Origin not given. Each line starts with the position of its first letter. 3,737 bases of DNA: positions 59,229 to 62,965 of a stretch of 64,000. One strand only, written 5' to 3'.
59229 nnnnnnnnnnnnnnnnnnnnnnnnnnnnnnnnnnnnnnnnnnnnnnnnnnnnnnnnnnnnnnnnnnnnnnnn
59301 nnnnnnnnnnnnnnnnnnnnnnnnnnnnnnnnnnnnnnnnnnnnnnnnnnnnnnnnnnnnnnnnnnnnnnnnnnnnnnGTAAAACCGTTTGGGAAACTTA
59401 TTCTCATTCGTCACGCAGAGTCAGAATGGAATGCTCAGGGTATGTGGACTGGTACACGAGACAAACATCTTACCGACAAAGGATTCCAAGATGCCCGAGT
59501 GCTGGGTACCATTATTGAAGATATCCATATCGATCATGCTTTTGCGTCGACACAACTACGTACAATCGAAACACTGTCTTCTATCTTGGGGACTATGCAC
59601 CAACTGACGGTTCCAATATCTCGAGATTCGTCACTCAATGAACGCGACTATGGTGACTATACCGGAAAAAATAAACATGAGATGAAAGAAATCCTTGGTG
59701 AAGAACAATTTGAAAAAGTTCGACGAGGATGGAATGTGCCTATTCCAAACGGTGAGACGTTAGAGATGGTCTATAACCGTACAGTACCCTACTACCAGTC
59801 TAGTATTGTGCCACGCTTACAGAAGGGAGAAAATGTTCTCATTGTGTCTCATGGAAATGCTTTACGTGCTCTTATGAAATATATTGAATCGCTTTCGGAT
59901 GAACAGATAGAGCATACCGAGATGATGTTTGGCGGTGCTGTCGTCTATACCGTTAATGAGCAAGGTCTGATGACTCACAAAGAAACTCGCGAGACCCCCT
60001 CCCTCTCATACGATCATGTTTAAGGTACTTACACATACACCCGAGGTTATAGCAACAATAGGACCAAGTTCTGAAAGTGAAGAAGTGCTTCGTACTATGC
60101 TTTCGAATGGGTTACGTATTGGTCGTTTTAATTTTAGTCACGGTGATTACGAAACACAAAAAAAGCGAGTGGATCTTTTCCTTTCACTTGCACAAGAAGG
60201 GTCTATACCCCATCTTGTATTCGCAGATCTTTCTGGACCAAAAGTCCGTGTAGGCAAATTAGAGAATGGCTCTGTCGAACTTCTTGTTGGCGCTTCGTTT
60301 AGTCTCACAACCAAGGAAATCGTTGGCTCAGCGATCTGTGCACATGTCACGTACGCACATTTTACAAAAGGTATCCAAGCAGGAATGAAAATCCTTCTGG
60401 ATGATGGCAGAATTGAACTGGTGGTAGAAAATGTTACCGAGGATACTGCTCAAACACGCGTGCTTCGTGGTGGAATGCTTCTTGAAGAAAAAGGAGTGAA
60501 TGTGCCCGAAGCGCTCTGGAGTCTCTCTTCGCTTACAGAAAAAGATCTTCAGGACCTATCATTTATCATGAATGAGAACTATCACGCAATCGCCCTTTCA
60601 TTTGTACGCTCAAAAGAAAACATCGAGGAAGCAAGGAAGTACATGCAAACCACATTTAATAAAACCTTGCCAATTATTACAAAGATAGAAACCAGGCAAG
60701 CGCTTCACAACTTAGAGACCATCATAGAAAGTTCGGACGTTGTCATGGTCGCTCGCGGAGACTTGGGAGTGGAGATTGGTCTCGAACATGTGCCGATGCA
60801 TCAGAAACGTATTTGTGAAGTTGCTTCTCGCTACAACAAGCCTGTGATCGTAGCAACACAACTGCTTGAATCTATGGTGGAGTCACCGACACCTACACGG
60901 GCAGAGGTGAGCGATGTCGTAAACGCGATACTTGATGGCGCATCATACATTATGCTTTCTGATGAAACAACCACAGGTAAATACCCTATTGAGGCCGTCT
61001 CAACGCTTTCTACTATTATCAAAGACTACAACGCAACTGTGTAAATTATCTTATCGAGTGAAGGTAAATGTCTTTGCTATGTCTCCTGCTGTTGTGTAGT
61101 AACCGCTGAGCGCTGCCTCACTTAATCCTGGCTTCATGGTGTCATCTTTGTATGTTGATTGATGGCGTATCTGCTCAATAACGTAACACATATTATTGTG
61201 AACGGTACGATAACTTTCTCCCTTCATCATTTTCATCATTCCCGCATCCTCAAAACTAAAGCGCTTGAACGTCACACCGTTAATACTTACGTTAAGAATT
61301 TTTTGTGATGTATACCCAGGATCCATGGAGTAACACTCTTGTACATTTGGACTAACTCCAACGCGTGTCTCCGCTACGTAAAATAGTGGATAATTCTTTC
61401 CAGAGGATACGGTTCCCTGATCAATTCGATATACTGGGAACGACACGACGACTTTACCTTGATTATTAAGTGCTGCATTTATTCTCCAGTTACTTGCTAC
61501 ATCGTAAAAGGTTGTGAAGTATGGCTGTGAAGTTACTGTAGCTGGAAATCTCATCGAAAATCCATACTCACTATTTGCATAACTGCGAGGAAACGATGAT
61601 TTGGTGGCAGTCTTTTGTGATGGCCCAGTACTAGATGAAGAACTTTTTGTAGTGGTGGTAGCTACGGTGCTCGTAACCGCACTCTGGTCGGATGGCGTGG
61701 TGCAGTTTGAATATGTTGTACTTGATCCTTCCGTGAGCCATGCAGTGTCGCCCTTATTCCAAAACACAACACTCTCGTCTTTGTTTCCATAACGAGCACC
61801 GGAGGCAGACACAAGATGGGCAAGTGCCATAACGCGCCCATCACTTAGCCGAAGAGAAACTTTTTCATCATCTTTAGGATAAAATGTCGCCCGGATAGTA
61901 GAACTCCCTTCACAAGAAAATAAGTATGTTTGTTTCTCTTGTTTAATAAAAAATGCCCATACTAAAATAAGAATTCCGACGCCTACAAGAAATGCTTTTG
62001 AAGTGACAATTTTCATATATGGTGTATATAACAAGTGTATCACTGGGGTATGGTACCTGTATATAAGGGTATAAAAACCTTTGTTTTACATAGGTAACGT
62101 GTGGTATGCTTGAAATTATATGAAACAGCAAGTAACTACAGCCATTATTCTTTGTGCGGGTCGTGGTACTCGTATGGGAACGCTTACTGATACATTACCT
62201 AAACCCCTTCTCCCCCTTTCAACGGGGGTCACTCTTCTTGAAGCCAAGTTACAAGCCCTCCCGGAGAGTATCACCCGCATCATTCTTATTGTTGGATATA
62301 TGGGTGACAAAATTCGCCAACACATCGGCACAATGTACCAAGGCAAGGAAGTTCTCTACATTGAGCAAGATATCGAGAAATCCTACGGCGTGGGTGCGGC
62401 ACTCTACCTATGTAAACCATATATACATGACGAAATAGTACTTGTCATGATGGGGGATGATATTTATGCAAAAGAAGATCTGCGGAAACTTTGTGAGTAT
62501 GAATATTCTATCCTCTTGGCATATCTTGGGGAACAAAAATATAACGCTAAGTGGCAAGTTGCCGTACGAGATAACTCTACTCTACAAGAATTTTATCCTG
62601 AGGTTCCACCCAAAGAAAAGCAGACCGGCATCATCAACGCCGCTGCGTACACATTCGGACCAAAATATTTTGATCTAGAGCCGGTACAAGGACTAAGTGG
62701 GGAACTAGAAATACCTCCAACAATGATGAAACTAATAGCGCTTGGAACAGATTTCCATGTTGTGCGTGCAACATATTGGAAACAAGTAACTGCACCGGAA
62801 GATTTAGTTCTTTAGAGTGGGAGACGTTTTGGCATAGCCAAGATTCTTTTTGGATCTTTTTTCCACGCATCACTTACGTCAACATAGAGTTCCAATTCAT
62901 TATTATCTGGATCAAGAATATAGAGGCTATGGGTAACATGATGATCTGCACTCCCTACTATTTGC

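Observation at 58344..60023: In-frame fusion of a D-2-hydroxyacid (phosphoglycerate-type) dehydrogenase with cofactor-dependent phosphoglycerate mutase, inside an eno / pyk cluster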

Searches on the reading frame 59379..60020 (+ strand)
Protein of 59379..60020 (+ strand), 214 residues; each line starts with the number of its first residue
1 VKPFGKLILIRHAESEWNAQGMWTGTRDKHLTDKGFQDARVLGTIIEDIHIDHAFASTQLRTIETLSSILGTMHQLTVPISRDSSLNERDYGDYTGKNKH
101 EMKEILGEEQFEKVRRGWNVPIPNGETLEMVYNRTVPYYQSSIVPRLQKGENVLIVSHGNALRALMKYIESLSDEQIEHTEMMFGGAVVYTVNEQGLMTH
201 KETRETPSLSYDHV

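Call 9: search_solved_structures(query=window:59379-60020:+, max_evalue=1e-10, show_alignments=3)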
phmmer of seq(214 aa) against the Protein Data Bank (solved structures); distinct sequences matched with E-value up to 1e-10: 37.
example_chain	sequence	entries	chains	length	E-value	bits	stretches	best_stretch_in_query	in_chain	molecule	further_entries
1fzt_A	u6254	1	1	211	1.9e-38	135.2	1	7-202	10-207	PHOSPHOGLYCERATE MUTASE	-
1e58_A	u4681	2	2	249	4.4e-38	134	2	6-124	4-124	PHOSPHOGLYCERATE MUTASE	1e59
5vve_A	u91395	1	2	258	3.3e-35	124.6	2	6-132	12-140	Phosphoglycerate mutase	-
1qhf_A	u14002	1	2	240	2.7e-34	121.6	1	6-124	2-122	PROTEIN (PHOSPHOGLYCERATE MUTASE)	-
1bq3_D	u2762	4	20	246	3e-34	121.5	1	6-124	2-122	PROTEIN (PHOSPHOGLYCERATE MUTASE 1) | PHOSPHOGLYCERATE MUTASE 1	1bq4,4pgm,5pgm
5um0_A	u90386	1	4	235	7.9e-34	120.1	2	6-120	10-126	2,3-bisphosphoglycerate-dependent phosphoglycerate mutase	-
5zrm_B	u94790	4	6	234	1.4e-33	119.3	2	6-127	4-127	Phosphoglycerate mutase 1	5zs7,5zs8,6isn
5zs7_B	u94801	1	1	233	1.5e-33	119.2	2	6-127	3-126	Phosphoglycerate mutase 1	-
5zs8_C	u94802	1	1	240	1.5e-33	119.2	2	6-127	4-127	Phosphoglycerate mutase 1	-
1yfk_A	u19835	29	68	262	2e-33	118.8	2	6-127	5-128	Phosphoglycerate mutase 1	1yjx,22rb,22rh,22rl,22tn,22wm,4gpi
9nv5_A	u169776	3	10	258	1e-31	113.2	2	122-192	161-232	Phosphoglycerate mutase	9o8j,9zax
6h26_A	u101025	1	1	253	1.1e-31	113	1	6-126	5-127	Phosphoglycerate mutase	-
3pgm_A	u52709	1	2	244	7.3e-31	110.4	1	6-124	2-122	Phosphoglycerate mutase 1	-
1rii_A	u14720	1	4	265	1.2e-30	109.8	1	5-126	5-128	2,3-bisphosphoglycerate-dependent phosphoglycerate mutase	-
3lnt_A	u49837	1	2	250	1.8e-30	109.2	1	6-126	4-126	2,3-bisphosphoglycerate-dependent phosphoglycerate mutase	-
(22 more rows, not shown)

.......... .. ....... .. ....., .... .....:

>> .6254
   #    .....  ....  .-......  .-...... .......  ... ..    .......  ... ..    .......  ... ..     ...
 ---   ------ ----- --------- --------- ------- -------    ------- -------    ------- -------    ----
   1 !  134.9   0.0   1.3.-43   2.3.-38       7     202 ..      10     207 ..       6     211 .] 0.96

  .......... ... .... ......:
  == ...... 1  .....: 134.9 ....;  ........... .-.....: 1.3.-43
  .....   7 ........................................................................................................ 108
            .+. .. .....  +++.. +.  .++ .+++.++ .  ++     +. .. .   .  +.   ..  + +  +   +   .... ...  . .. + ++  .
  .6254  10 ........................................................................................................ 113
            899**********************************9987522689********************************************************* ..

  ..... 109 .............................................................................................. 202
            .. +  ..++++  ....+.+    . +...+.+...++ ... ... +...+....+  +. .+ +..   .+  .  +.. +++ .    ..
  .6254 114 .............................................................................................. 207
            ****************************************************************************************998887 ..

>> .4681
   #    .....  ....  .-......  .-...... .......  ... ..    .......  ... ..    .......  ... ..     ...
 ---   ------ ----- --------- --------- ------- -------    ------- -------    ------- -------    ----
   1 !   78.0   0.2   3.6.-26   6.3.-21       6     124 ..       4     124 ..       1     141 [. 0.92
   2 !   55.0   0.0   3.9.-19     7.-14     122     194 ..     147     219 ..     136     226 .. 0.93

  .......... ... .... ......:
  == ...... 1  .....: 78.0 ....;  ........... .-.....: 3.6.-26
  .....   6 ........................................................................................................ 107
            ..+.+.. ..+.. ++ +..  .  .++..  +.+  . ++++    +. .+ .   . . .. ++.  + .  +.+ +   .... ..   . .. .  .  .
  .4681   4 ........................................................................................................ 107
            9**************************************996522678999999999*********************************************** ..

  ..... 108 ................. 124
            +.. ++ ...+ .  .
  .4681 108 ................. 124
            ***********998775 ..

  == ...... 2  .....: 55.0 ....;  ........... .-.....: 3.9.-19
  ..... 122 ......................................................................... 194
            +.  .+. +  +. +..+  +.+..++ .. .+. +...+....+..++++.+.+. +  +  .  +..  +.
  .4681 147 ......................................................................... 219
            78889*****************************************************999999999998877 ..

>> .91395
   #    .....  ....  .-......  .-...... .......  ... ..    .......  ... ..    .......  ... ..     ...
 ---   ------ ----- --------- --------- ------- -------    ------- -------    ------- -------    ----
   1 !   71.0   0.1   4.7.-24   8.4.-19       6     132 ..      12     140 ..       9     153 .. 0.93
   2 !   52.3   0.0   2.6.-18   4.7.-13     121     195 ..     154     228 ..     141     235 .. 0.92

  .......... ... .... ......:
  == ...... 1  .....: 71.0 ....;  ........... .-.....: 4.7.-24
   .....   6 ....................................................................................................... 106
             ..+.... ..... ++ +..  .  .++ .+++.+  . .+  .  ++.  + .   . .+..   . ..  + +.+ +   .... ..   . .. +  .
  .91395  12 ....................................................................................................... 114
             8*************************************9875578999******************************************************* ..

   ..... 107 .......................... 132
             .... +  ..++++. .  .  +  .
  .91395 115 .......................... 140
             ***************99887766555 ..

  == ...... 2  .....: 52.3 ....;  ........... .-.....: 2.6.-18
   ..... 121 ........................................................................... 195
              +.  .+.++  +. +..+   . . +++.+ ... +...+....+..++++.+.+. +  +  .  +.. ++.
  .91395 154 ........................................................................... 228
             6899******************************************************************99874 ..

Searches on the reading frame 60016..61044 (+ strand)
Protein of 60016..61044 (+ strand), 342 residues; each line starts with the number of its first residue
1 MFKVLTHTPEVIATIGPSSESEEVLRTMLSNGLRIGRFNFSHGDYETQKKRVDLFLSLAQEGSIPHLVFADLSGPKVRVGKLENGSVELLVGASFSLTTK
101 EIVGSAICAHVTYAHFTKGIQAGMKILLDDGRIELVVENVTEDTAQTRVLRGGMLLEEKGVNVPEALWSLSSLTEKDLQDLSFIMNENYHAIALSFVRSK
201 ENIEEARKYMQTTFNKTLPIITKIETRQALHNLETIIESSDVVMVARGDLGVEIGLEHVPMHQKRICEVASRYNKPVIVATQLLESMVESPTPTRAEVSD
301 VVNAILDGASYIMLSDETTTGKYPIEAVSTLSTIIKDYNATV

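Call 3: search_protein_families(library=pfam, proteins=[window:60016-61044:+], max_evalue=0.01)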
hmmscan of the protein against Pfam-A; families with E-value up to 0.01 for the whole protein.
window:60016-61044:+ (342 aa): 2 families
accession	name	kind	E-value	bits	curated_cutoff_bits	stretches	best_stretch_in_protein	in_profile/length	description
PF00224.27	PK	-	4e-96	322.4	30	1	10-328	5-328/328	Pyruvate kinase, barrel domain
PF03328.21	HpcH_HpaI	-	5.2e-05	23.1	25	1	179-264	76-168/221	HpcH/HpaI aldolase/citrate lyase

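Call 4: search_protein_families(library=ncbifam, proteins=[window:60016-61044:+], max_evalue=0.001)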
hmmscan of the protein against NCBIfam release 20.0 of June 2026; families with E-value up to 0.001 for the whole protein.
window:60016-61044:+ (342 aa): 8 families
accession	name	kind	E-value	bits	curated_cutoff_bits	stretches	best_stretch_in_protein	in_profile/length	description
TIGR01064.1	pyruv_kin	equivalog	2.1e-120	402.5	306.4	1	10-338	4-334/476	pyruvate kinase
NF004491.0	PRK05826.1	subfamily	2e-119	399.2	432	1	10-338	8-337/477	pyruvate kinase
NF004978.0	PRK06354.1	subfamily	1e-112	377.6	462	1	10-336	11-339/590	pyruvate kinase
NF004886.0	PRK06247.1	subfamily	1.6e-110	370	623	1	10-337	8-331/476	pyruvate kinase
NF006664.0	PRK09206.1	equivalog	1.3e-95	320.7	686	1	10-337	5-334/470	pyruvate kinase PykF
NF005234.0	PRK06739.1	equivalog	3.1e-92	309.2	564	1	11-334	5-324/352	pyruvate kinase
NF011314.0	PRK14725.1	equivalog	3.7e-59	200.6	642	2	110-338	363-593/614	pyruvate kinase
TIGR02311.1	HpaI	equivalog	0.00078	19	368.8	0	206-264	129-188/249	4-hydroxy-2-oxoheptanedioate aldolase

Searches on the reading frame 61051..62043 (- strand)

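Call 3: search_protein_families(library=pfam, proteins=[window:61051-62043:-], max_evalue=0.01)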
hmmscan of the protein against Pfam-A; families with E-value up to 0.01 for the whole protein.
window:61051-62043:- (330 aa): 1 family
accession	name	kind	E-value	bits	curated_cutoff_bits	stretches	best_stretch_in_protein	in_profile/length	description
PF09864.15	MliC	-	1.2e-13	51.2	22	1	42-108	1-63/67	Membrane-bound lysozyme-inhibitor of c-type lysozyme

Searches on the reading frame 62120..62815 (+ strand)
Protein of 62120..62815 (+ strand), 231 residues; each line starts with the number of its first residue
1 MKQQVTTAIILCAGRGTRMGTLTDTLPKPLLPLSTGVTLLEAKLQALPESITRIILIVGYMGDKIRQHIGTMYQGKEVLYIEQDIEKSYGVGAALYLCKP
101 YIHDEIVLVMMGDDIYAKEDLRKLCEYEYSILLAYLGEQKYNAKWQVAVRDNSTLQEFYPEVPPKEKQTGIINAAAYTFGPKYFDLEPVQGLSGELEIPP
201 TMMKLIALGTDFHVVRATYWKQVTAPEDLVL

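Call 3: search_protein_families(library=pfam, proteins=[window:62120-62815:+], max_evalue=0.01)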
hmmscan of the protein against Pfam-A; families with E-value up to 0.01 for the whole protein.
window:62120-62815:+ (231 aa): 3 families
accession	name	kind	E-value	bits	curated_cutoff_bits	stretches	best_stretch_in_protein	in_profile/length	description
PF00483.29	NTP_transferase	-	1.2e-15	58.2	21.2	1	8-228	2-234/245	Nucleotidyl transferase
PF12804.13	NTP_transf_3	-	4.1e-11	43.8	27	1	8-126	1-109/160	MobA-like NTP transferase domain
PF01128.25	IspD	-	0.0018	18.5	27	1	8-126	3-115/221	2-C-methyl-D-erythritol 4-phosphate cytidylyltransferase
